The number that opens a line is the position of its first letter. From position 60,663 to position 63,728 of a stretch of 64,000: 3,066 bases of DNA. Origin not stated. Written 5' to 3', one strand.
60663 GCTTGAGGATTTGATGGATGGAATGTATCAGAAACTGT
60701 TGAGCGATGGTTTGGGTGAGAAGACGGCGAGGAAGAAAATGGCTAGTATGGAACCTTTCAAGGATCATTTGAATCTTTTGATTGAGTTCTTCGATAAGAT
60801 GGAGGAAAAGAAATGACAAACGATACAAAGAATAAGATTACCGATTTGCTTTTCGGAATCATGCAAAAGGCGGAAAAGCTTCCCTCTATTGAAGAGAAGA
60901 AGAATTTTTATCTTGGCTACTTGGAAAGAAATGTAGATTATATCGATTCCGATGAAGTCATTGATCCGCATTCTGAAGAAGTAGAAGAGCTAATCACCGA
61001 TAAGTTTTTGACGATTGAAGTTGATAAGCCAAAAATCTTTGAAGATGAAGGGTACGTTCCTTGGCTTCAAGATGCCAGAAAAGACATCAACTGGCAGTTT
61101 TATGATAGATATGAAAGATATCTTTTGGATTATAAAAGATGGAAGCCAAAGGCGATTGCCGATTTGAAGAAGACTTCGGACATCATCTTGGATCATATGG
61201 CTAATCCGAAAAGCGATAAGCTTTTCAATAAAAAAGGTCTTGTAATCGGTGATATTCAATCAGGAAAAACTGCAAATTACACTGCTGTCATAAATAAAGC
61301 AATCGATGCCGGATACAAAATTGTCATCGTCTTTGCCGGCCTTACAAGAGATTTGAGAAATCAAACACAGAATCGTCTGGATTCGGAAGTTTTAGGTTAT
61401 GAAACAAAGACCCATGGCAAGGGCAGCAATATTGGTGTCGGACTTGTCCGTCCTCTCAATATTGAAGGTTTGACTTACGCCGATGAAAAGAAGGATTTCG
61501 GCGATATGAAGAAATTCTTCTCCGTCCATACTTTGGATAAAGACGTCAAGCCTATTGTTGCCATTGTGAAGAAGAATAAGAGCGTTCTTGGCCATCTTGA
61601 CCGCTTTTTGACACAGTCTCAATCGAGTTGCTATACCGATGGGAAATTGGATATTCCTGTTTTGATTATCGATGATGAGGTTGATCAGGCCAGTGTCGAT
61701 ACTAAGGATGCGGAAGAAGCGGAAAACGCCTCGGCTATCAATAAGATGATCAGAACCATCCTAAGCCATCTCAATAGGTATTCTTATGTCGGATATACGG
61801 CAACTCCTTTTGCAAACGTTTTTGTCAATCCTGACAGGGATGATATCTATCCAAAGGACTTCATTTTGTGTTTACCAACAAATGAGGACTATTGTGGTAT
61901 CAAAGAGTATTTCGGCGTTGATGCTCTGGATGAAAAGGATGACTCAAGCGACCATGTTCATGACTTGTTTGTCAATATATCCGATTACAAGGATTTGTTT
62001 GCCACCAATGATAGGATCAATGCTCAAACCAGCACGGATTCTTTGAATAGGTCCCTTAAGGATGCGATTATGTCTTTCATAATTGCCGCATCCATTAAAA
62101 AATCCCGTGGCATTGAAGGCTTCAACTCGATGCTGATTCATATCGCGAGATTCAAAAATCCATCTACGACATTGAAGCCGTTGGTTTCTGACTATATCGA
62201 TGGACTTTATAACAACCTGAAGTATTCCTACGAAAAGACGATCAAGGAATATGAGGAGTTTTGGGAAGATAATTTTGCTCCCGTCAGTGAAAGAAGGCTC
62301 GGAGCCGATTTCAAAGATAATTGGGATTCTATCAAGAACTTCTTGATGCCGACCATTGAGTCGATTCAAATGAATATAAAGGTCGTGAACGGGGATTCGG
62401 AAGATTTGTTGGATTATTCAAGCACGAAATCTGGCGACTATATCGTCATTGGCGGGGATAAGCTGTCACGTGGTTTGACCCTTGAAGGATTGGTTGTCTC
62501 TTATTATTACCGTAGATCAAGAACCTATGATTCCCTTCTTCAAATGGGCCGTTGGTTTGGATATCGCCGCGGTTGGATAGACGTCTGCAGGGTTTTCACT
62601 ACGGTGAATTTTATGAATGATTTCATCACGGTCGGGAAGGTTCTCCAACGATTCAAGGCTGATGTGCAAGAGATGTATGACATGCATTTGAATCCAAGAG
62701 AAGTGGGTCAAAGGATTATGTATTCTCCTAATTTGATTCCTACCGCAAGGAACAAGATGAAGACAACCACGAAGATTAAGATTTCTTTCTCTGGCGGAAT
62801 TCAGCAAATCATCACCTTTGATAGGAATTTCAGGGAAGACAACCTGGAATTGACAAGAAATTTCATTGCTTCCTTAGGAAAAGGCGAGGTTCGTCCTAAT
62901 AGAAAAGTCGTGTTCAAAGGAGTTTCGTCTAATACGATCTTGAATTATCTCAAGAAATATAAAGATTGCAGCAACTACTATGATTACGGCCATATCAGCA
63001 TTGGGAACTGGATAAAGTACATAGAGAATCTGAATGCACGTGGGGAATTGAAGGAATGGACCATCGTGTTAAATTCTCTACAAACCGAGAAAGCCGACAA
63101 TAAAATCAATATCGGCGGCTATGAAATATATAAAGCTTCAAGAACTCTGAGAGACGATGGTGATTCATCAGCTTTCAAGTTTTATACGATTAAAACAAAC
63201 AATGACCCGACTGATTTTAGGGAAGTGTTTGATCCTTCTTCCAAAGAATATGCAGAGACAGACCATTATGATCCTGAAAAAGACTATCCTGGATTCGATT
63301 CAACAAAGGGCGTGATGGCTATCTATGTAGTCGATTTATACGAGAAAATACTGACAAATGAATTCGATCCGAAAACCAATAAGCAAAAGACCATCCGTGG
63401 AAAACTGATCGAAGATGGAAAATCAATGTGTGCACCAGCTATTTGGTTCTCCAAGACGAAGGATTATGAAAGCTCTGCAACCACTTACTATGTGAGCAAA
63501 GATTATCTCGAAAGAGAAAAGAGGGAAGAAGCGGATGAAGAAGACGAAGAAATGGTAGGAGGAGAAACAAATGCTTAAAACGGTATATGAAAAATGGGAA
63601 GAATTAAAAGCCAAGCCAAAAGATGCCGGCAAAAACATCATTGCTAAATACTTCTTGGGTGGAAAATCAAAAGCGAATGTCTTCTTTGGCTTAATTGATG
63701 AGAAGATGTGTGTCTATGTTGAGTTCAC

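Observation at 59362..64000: GHKL (MORC/MutL-like) ATPase, Z1 SF2 NTPase and a putative PD-(D/E)XK gene: a methylase-linked defence effector module with no known mechanism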

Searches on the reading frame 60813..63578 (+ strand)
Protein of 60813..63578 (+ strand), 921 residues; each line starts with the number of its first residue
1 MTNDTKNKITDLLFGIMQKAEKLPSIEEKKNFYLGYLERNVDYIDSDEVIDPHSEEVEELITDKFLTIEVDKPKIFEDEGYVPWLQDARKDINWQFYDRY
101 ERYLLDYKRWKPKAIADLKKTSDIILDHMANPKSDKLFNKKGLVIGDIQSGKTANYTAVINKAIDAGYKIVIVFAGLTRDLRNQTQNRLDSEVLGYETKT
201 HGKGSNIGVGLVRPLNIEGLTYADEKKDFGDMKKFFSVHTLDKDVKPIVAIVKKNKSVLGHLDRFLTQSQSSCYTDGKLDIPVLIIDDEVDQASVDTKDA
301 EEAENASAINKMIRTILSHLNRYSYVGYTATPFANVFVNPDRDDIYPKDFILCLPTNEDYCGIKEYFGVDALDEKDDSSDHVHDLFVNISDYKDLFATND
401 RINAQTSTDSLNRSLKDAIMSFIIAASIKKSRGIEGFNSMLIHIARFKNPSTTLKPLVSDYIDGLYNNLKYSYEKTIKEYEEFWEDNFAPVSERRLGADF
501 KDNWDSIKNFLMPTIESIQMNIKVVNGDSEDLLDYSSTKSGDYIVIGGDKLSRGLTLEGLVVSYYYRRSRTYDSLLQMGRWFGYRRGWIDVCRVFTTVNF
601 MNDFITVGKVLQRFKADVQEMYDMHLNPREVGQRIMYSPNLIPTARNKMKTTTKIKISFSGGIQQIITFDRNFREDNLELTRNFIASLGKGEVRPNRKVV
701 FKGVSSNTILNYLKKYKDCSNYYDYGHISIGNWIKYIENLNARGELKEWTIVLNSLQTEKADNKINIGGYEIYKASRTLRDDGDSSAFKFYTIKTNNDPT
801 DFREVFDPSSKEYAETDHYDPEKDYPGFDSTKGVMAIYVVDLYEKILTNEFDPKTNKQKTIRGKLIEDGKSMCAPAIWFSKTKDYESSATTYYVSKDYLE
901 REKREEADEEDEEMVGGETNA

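Call 3: search_protein_families(library=pfam, proteins=[window:60813-63578:+], max_evalue=0.01)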
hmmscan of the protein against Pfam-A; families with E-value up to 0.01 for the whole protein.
window:60813-63578:+ (921 aa): 2 families
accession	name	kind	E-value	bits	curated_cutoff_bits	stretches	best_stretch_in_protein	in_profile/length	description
PF10593.14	Z1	-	2.9e-61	207.4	25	1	414-640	1-226/228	Z1 domain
PF04851.21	ResIII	-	0.00084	19.7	22.5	1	142-333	26-163/164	Type III restriction enzyme, res subunit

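Call 4: search_protein_families(library=padloc, proteins=[window:60813-63578:+], max_evalue=0.01)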
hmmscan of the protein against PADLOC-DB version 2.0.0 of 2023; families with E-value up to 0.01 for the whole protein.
window:60813-63578:+ (921 aa): 2 families
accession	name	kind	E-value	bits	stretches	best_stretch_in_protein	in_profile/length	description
PDLC02205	MzaC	-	3.9e-108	360.7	1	50-753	51-793/952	-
PDLC03202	Helicase_II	-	7.5e-40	134.8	2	242-680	113-492/621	Type II helicase domain protein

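Call 5: search_protein_families(library=ncbifam, proteins=[window:60813-63578:+], max_evalue=0.01)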
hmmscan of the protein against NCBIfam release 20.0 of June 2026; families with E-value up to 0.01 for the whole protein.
window:60813-63578:+ (921 aa): 1 family
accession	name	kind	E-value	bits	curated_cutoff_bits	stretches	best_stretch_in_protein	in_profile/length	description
NF041933.1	MzaC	equivalog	1.4e-136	456.6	1500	1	57-764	53-799/806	MZA anti-phage system associated Z1 domain-containing protein MzaC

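Call 6: find_encoding_contigs(protein=window:60813-63578:+, flank=10000, max_places=8)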
Protein window:60813-63578:+ (921 aa): 2 contigs read that carry it; 1 place shown.
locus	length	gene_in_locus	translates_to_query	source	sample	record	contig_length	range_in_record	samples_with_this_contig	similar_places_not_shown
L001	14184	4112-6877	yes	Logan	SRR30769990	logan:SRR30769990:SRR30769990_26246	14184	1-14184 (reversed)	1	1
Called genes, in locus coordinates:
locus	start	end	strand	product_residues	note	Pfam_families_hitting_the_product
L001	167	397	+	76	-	PF13443:HTH_26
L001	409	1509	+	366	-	PF00145:DNA_methylase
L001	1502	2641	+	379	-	PF00145:DNA_methylase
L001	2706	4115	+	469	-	PF13589:HATPase_c_3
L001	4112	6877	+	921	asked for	PF10593:Z1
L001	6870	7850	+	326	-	PF14390:DUF4420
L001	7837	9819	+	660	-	PF22879:AIPR_N, PF10592:AIPR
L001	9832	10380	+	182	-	-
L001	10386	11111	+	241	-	-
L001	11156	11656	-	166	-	-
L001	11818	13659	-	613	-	PF01609:DDE_Tnp_1 (weak)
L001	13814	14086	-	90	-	-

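Call 7: search_solved_structures(query=window:60813-63578:+, max_evalue=0.01, show_alignments=1)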
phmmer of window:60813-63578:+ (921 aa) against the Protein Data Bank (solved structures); distinct sequences matched with E-value up to 0.01: 0.

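Call 14: search_protein_families(library=padloc, proteins=[L001:6870-7850:+, L001:7837-9819:+, L001:9832-10380:+, L001:10368-11111:+, L001:11156-11716:-, L001:11818-13659:-], max_evalue=0.01)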
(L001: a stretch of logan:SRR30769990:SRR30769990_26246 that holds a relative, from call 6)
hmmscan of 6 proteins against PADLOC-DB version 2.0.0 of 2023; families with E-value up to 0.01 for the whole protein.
L001:6870-7850:+ (326 aa): 1 family
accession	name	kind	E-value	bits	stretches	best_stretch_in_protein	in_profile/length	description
PDLC02206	MzaD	-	1.4e-13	49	1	60-310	69-318/342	-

L001:7837-9819:+ (660 aa): 1 family
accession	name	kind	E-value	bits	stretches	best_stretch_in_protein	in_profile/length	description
PDLC02207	MzaE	-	9.3e-59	197.5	1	43-565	52-582/598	-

L001:9832-10380:+ (182 aa): 0 families

L001:10368-11111:+ (247 aa): 1 family
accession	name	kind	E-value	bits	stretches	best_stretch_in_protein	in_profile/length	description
PDLC01487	Csm2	-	0.0063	14.6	0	156-241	42-101/116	CAS-III-D; effector_SS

L001:11156-11716:- (186 aa): 5 families
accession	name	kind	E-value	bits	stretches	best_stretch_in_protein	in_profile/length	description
PDLC00190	HamB1|HamB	-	2.4e-53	179.8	1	6-185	693-864/866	DEAD-box helicase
PDLC00176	HamB1|HamB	-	1.9e-31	106.9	1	8-148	678-816/845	DEAD-box helicase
PDLC00187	HamB1|HamB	-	1.4e-07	28.2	1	9-136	686-806/851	DEAD-box helicase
PDLC00186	HamB1|HamB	-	0.0002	17.5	1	11-138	705-820/864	DEAD-box helicase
PDLC00200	HamB2|HamB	-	0.00083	15.4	1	12-139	703-818/865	DEAD-box helicase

L001:11818-13659:- (613 aa): 0 families

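Call 15: search_protein_families(library=pfam, proteins=[L001:6870-7850:+, L001:7837-9819:+, L001:9832-10380:+, L001:10368-11111:+, L001:11156-11716:-, L001:11818-13659:-], max_evalue=0.01)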
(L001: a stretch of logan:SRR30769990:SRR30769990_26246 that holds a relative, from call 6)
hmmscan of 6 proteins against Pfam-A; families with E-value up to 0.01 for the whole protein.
L001:6870-7850:+ (326 aa): 2 families
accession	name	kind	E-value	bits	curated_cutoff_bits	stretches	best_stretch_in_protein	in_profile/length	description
PF14390.12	DUF4420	-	1.2e-47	163.1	27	1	7-309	3-305/306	Putative PD-(D/E)XK family member, (DUF4420)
PF18040.7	BPA_C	-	0.0012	19.3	26.2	1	156-204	31-81/95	beta porphyranase A C-terminal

L001:7837-9819:+ (660 aa): 2 families
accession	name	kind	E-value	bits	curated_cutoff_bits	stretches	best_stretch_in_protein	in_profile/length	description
PF10592.14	AIPR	-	1.2e-75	255.5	25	1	233-544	1-308/308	AIPR protein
PF22879.1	AIPR_N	-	3.9e-13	50.1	28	1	29-174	1-149/151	Abortive infection phage resistance protein N-terminal domain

L001:9832-10380:+ (182 aa): 0 families

L001:10368-11111:+ (247 aa): 0 families

L001:11156-11716:- (186 aa): 0 families

L001:11818-13659:- (613 aa): 2 families
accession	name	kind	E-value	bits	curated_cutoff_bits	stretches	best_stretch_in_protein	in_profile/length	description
PF01609.27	DDE_Tnp_1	-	1.2e-06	28.9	23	1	405-538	139-199/200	Transposase DDE domain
PF09613.16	HrpB1_HrpK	-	0.0093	16.1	29.3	0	120-174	24-76/126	Bacterial type III secretion protein (HrpB1_HrpK)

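Call 16: search_protein_families(library=ncbifam, proteins=[L001:6870-7850:+, L001:7837-9819:+, L001:9832-10380:+, L001:10368-11111:+, L001:11156-11716:-, L001:11818-13659:-], max_evalue=0.01)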
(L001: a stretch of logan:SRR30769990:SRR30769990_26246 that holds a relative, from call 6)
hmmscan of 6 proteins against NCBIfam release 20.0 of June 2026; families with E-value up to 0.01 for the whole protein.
L001:6870-7850:+ (326 aa): 1 family
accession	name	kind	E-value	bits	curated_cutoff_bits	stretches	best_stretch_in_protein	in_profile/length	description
NF041934.1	MzaD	equivalog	8.8e-25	87.5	420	1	44-314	43-313/326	MZA anti-phage system associated PD-(D/E)XK motif protein MzaD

L001:7837-9819:+ (660 aa): 1 family
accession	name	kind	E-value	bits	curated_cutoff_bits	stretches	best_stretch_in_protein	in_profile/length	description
NF041935.1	MzaE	equivalog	7.1e-78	262.6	1050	1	53-567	63-583/593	MZA anti-phage system associated AIPR family protein MzaE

L001:9832-10380:+ (182 aa): 0 families

L001:10368-11111:+ (247 aa): 0 families

L001:11156-11716:- (186 aa): 0 families

L001:11818-13659:- (613 aa): 7 families
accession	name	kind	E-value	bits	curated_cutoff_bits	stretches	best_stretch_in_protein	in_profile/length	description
NF033559.2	transpos_IS1634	equivalog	9.8e-93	311.8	100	1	28-571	3-456/483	IS1634 family transposase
NF033591.1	transpos_IS4_2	equivalog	5e-07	29.1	152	1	479-543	214-280/340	IS4 family transposase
NF049999.1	transpos_IS701_3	equivalog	8.8e-07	28.1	170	1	481-554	298-371/412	IS701 family transposase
NF033541.0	transpos_ISH3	equivalog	2.3e-05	23.7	225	1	451-537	207-290/298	ISH3 family transposase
NF049921.1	transpos_IS701_2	equivalog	4.2e-05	23.1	250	1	479-555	225-301/318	IS701 family transposase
NF033592.1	transpos_IS4_1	equivalog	4.5e-05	22.7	115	1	439-542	223-330/332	IS4 family transposase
NF033540.2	transpos_IS701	equivalog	0.0077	15.6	150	0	479-539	298-358/363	IS701 family transposase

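Call 29: find_related_loci(query=window:60813-63578:+, collection=genome_contigs, flank=10000)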
Query window:60813-63578:+ (921 aa) in genome_contigs; peptide patterns used: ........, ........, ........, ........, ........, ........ (x = any residue, [..] = any of these).
58 stretches matched a pattern; 8 encode a relative of the query (tblastn E <= 1e-3); 8 distinct loci.
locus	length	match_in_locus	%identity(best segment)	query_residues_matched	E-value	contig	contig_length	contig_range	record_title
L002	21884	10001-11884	32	111-751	1e-82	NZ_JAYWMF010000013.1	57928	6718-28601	Corynebacterium sp. LK2522 13, whole genome shotgun sequence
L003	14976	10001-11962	31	78-649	1e-68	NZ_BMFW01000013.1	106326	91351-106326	Arthrobacter liuii strain CGMCC 1.12778 sequence13, whole genome shotgun sequence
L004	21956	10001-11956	30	78-649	1e-68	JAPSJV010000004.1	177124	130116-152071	MAG: Pseudarthrobacter sp. isolate RM56_bin.062 NODE_30_length_177124_cov_5.060131, whole genome shotgun sequence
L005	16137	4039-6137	34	56-782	9e-75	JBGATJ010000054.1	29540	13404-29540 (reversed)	MAG: Pseudobdellovibrionaceae bacterium isolate MAG_MBR_H10.48 MBRH10-48_opera_contig_5518, whole genome shotgun sequenc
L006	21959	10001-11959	30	78-649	4e-64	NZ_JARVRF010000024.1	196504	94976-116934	Arthrobacter sp. efr-133-R2A-120 NODE_4_length_196504_cov_48.865986, whole genome shotgun sequence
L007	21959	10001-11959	29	78-649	8e-64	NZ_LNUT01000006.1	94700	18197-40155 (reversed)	Arthrobacter sp. EPSL27 Scaffold_6, whole genome shotgun sequence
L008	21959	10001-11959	30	79-649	1e-67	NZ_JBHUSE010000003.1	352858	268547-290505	Arthrobacter sp. NPDC057013 NPDC057013_T15_C6.ctg-0003, whole genome shotgun sequence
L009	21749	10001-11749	31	79-599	9e-64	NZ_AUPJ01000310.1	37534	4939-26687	Arthrobacter sp. TB 26 ctg310, whole genome shotgun sequence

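Call 30: find_homologous_proteins(query=window:60813-63578:+, max_evalue=1e-10)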
Query window:60813-63578:+ (921 aa): 7697 proteins with E <= 1e-10 among 8000 candidates; the best 120 are listed.
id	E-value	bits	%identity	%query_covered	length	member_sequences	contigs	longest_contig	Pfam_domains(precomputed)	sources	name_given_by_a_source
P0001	0.0e+0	2042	97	100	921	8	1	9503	PF10593.15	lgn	-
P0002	0.0e+0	1892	89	98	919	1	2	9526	PF10593.15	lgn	-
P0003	0.0e+0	1883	89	98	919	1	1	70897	PF10593.15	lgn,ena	-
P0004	0.0e+0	1881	88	100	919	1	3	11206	PF10593.15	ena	-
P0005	0.0e+0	1877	88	100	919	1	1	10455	PF10593.15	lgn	-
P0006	0.0e+0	1873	88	100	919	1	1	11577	PF10593.15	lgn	-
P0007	0.0e+0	1870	88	100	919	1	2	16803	PF10593.15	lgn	-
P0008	0.0e+0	1865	87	100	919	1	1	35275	PF10593.15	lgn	-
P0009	0.0e+0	1865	87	100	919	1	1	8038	PF10593.15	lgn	-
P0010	0.0e+0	1836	87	98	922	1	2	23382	PF10593.15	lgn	-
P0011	0.0e+0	1688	80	97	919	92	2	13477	PF10593.15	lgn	-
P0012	0.0e+0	1643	78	100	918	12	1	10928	PF10593.15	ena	-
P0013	0.0e+0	1640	78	97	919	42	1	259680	PF10593.15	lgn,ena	-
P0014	0.0e+0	1629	77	100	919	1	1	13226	PF10593.15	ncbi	-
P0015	0.0e+0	1624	77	100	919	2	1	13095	PF10593.15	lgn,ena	-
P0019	0.0e+0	1500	72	100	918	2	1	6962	PF10593.15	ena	-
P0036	0.0e+0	1334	67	98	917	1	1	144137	PF10593.15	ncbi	-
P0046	0.0e+0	1178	60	98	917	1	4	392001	PF10593.15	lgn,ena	-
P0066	0.0e+0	1013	52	99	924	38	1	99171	PF10593.15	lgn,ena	-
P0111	5.8e-214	731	42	98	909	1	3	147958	PF10593.15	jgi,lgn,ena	-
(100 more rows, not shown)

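Call 32: find_encoding_contigs(protein=P0013, flank=10000, max_places=2)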
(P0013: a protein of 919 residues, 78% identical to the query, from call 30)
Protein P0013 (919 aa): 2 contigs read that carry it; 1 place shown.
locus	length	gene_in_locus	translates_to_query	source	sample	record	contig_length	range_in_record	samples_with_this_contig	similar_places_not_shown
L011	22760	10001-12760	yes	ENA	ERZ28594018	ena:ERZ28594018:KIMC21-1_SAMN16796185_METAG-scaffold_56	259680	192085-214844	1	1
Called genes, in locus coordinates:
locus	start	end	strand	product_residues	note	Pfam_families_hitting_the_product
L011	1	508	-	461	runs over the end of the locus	PF01637:ATPase_2, PF13173:AAA_14 (weak), PF03008:DUF234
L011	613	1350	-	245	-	-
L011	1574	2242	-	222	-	PF02661:Fic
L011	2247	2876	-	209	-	-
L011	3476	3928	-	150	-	-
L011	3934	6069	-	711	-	PF09848:SLFN-g3_helicase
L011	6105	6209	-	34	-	-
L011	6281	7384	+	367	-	PF00145:DNA_methylase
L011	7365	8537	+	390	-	PF00145:DNA_methylase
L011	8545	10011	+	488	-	PF13589:HATPase_c_3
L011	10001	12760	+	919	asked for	PF10593:Z1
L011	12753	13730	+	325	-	PF14390:DUF4420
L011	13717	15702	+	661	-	PF22879:AIPR_N, PF10592:AIPR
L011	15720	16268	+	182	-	-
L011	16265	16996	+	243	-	-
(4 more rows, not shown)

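Call 33: find_encoding_contigs(protein=P0036, flank=10000, max_places=2)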
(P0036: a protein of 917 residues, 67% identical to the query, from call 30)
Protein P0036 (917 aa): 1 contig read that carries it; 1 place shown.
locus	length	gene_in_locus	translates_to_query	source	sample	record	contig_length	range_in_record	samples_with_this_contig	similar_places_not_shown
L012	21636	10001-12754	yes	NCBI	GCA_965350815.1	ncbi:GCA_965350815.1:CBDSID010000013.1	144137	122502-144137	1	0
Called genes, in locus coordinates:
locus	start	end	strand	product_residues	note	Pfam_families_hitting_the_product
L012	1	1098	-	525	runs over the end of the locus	PF00239:Resolvase, PF07508:Recombinase, PF13408:Zn_ribbon_recom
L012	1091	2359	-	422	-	PF00239:Resolvase, PF07508:Recombinase, PF13408:Zn_ribbon_recom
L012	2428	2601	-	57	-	-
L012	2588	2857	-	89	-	-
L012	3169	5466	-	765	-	PF22763:NrS1-1_pol-like_HBD, PF08706:D5_N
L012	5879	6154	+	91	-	PF13443:HTH_26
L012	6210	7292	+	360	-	PF00145:DNA_methylase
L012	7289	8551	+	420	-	-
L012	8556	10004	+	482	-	PF13589:HATPase_c_3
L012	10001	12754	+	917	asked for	PF10593:Z1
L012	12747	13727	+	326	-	PF14390:DUF4420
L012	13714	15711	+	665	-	PF22879:AIPR_N, PF10592:AIPR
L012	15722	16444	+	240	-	-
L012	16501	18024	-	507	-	PF00239:Resolvase, PF07508:Recombinase, PF13408:Zn_ribbon_recom (weak)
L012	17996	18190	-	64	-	-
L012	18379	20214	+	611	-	PF20586:DUF6788 (faint), PF01637:ATPase_2 (weak), PF13173:AAA_14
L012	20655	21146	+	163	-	PF14190:DUF4313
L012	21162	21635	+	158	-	?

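Call 34: find_encoding_contigs(protein=P0046, flank=10000, max_places=2)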
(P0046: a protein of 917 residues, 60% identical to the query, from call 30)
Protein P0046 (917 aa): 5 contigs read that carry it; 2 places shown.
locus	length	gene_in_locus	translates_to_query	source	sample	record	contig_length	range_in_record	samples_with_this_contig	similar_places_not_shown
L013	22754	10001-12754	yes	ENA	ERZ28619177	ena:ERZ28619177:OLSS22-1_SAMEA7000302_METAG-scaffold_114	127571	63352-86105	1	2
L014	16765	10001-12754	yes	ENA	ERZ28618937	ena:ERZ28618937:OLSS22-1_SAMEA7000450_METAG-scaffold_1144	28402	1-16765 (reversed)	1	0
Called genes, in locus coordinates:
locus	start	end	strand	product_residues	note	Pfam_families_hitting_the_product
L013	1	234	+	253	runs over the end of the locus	-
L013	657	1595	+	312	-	PF20586:DUF6788 (weak), PF02661:Fic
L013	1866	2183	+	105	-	-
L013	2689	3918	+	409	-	-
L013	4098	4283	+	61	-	-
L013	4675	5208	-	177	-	-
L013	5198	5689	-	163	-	PF04542:Sigma70_r2, PF08281:Sigma70_r4_2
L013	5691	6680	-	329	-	PF03413:PepSY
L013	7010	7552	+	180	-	PF02525:Flavodoxin_2, PF03358:FMN_red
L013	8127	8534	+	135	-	-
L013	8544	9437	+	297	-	PF13589:HATPase_c_3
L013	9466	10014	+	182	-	-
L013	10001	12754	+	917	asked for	PF10593:Z1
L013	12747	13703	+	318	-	PF14390:DUF4420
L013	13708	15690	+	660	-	PF22879:AIPR_N (faint), PF10592:AIPR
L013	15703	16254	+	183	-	-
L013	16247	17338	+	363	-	PF00145:DNA_methylase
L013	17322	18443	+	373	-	PF00145:DNA_methylase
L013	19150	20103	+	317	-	PF26305:CD_NTase_C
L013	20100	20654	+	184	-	PF18153:Cap15_CD_rec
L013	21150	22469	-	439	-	PF01554:MatE (weak)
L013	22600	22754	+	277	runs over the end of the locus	PF08378:NERD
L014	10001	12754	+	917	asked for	PF10593:Z1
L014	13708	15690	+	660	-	PF22879:AIPR_N (faint), PF10592:AIPR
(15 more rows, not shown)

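Call 35: find_encoding_contigs(protein=P0066, flank=10000, max_places=2)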
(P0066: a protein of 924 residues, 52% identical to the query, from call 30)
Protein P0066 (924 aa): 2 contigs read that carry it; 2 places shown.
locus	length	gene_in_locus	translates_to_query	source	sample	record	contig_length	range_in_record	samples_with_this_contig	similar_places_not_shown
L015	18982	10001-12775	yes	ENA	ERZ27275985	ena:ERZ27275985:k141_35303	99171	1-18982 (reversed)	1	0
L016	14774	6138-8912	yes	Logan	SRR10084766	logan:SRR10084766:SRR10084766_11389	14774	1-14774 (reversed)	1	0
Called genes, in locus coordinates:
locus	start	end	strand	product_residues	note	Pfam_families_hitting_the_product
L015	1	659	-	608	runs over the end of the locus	PF00009:GTP_EFTU, PF03144:GTP_EFTU_D2, PF00679:EFG_C, PF06421:LepA_C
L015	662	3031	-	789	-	PF12705:PDDEXK_1 (weak), PF00270:DEAD (weak), PF04851:ResIII (weak), PF06733:DEAD_2, PF13307:Helicase_C_2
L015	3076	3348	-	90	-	-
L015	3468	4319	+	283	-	-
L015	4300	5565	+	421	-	PF00919:UPF0004, PF04055:Radical_SAM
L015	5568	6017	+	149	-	PF00293:NUDIX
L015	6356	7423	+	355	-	PF00145:DNA_methylase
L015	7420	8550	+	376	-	PF00145:DNA_methylase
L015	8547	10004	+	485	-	PF13589:HATPase_c_3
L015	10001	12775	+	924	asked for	PF10593:Z1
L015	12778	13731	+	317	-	PF14390:DUF4420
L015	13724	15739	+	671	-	PF22879:AIPR_N, PF10592:AIPR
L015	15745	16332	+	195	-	-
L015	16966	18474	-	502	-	PF01609:DDE_Tnp_1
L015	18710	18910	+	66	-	-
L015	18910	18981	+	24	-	?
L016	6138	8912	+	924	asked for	PF10593:Z1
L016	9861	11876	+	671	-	PF22879:AIPR_N, PF10592:AIPR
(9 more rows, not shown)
